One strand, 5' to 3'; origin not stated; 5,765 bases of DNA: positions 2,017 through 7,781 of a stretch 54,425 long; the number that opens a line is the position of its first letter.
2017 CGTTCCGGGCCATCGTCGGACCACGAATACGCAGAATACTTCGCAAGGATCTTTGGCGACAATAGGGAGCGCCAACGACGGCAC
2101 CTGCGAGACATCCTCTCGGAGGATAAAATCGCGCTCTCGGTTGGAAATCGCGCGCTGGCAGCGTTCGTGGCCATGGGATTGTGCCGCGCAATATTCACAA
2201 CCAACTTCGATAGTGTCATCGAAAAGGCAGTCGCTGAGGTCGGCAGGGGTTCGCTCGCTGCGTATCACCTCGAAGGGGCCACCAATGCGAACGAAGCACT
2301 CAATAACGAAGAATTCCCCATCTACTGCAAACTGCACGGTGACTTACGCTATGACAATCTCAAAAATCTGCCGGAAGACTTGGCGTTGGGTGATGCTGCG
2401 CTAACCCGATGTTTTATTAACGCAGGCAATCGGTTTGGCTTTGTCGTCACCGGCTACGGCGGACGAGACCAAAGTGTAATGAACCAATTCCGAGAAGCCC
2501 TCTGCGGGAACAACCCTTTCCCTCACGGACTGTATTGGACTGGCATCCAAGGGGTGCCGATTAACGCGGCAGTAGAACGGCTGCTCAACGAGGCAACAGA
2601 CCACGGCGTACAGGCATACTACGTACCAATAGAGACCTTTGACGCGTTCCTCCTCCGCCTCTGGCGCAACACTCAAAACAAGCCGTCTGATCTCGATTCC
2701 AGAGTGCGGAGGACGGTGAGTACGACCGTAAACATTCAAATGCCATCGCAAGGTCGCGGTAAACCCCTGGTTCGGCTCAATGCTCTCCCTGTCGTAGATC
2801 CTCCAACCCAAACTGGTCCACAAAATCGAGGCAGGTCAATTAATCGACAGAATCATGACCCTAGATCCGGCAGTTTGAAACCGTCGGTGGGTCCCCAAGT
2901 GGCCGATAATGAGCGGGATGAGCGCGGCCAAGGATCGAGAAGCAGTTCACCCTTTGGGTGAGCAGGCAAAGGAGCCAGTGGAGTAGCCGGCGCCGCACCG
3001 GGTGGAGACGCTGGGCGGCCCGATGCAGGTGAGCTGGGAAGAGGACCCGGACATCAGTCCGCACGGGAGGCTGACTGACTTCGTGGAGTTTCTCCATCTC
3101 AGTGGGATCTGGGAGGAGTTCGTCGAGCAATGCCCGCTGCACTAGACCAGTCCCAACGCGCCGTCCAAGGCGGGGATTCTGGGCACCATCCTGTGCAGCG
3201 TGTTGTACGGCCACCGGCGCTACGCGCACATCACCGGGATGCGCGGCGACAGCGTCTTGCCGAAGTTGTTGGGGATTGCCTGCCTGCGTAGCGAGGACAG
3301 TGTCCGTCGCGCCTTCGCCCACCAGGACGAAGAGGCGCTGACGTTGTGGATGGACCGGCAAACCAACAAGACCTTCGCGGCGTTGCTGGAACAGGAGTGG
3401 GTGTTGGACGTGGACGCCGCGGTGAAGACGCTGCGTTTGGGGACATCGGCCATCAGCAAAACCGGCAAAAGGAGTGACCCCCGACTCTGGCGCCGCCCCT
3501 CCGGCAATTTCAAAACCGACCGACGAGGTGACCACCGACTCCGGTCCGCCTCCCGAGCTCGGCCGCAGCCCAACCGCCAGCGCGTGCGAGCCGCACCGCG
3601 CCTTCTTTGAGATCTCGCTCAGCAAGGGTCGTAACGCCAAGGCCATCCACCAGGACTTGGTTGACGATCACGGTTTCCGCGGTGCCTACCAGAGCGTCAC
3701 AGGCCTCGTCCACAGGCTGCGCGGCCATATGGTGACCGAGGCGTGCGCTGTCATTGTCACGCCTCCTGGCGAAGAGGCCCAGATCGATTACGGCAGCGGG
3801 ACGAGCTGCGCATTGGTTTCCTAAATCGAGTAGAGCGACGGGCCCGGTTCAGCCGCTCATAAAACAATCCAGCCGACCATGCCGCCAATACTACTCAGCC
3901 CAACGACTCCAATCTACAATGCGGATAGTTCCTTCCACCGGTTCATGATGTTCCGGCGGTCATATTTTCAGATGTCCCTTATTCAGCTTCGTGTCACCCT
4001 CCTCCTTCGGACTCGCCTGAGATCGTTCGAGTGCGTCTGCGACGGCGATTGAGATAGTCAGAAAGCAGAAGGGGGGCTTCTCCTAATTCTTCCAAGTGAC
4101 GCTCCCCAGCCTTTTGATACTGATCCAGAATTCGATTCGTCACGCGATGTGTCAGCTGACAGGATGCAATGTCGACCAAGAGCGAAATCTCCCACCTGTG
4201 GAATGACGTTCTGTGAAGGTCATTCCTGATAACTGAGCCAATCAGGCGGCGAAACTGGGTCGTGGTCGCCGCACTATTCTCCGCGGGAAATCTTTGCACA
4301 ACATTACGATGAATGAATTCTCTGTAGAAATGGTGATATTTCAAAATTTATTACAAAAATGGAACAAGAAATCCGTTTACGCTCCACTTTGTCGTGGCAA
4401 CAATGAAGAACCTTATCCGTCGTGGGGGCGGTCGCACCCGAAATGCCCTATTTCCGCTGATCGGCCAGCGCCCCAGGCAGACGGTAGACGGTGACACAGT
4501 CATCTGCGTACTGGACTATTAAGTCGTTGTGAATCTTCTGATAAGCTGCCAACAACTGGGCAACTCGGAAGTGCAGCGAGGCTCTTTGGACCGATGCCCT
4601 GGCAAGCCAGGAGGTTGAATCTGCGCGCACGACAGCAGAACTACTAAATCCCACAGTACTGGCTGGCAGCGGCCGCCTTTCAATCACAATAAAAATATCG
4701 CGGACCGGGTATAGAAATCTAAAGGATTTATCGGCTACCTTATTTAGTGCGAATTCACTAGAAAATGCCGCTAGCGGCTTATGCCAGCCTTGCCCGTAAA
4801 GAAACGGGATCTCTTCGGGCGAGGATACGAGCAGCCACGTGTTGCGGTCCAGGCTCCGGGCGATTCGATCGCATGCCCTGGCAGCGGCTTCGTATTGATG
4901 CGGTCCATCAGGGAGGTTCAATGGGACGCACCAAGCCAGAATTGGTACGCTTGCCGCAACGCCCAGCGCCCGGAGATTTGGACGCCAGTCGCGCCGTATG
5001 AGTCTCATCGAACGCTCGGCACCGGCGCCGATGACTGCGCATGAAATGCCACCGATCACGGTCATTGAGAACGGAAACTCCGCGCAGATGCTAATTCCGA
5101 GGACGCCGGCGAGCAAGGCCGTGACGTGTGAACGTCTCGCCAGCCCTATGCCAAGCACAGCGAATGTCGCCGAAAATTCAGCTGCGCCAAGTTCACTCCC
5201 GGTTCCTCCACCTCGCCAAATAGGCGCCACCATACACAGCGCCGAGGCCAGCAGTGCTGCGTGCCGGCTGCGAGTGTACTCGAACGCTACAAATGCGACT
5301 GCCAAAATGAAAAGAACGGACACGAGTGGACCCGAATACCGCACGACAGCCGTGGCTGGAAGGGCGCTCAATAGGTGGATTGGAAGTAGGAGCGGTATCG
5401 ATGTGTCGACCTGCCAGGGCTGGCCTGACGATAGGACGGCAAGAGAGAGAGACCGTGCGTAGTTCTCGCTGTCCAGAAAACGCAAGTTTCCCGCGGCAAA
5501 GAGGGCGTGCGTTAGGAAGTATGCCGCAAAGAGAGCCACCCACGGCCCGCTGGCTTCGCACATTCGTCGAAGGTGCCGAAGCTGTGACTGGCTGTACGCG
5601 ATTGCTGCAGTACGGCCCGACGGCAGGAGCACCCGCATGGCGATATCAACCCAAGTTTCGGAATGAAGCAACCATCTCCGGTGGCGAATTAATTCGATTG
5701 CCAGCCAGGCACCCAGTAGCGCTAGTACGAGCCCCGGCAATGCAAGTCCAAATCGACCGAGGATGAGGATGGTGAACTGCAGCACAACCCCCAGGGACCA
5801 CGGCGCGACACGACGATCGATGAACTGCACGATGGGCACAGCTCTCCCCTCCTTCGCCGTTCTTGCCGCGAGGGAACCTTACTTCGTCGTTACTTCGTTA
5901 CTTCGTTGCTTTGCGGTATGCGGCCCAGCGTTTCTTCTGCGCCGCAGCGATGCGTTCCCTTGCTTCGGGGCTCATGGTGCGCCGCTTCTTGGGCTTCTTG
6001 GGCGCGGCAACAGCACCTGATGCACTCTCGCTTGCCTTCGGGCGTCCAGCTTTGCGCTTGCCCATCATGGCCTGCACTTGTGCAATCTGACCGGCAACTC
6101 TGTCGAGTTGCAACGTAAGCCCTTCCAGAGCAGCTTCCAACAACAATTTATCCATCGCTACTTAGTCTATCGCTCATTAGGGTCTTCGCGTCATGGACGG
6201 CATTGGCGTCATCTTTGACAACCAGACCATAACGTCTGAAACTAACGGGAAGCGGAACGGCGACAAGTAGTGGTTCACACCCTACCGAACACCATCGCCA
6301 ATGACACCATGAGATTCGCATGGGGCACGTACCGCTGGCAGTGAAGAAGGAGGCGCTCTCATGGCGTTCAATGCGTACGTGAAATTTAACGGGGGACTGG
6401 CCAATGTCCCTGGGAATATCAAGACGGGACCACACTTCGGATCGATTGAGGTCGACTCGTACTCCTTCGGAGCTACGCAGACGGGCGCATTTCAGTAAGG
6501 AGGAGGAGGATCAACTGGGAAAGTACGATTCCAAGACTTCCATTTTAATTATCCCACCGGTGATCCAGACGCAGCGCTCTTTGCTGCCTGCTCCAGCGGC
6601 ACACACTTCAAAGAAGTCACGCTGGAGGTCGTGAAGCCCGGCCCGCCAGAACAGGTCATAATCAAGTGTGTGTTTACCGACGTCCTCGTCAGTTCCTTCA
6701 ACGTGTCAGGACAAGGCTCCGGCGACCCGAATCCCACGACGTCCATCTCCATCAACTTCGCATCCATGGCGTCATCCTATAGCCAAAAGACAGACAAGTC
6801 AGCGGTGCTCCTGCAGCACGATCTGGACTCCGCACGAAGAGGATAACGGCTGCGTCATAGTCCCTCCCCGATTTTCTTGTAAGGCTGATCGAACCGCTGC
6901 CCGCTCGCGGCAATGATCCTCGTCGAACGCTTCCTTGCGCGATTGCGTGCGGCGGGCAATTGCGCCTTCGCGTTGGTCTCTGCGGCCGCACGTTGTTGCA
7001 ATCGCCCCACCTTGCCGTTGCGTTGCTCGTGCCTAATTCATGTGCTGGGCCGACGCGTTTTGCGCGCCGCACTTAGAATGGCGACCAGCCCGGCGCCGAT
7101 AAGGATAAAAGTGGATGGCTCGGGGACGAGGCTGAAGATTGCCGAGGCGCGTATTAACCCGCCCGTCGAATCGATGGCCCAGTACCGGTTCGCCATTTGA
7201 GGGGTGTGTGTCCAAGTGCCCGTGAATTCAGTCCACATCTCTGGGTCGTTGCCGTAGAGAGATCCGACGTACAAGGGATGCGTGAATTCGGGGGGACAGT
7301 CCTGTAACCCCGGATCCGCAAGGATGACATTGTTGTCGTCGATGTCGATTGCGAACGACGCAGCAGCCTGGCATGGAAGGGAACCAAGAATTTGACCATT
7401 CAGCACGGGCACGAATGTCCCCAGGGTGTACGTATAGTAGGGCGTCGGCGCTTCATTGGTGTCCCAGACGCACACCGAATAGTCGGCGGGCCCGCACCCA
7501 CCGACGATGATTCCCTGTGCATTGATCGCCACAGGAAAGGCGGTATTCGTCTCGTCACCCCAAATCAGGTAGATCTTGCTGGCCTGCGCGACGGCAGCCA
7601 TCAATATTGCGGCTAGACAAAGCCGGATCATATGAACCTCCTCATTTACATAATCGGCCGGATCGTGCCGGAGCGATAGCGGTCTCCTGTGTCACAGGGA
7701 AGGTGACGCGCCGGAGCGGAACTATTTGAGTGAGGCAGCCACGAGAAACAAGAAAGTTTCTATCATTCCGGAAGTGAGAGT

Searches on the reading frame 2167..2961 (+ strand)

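Call 58: search_protein_families(library=pfam, proteins=[window:2167-2961:+], max_evalue=0.0001)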
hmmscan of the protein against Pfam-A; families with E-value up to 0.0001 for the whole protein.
window:2167-2961:+ (264 aa): 1 family
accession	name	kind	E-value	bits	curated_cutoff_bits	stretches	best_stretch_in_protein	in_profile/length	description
PF13289.12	SIR2_2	-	1.3e-10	42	24.5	1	8-125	2-119/141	SIR2-like domain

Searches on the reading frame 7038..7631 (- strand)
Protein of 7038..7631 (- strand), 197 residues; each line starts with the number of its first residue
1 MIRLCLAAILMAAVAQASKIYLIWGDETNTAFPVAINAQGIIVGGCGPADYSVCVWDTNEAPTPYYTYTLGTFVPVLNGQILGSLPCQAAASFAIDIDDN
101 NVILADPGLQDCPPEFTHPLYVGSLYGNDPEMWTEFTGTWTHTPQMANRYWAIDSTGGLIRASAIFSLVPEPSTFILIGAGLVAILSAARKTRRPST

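Call 58: search_protein_families(library=pfam, proteins=[window:7038-7631:-], max_evalue=0.0001)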
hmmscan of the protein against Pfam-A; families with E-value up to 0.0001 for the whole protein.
window:7038-7631:- (197 aa): 1 family
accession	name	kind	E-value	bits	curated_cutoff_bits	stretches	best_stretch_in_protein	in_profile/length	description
PF07589.16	PEP-CTERM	-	1.3e-05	25.5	20.7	1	169-191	2-24/24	PEP-CTERM motif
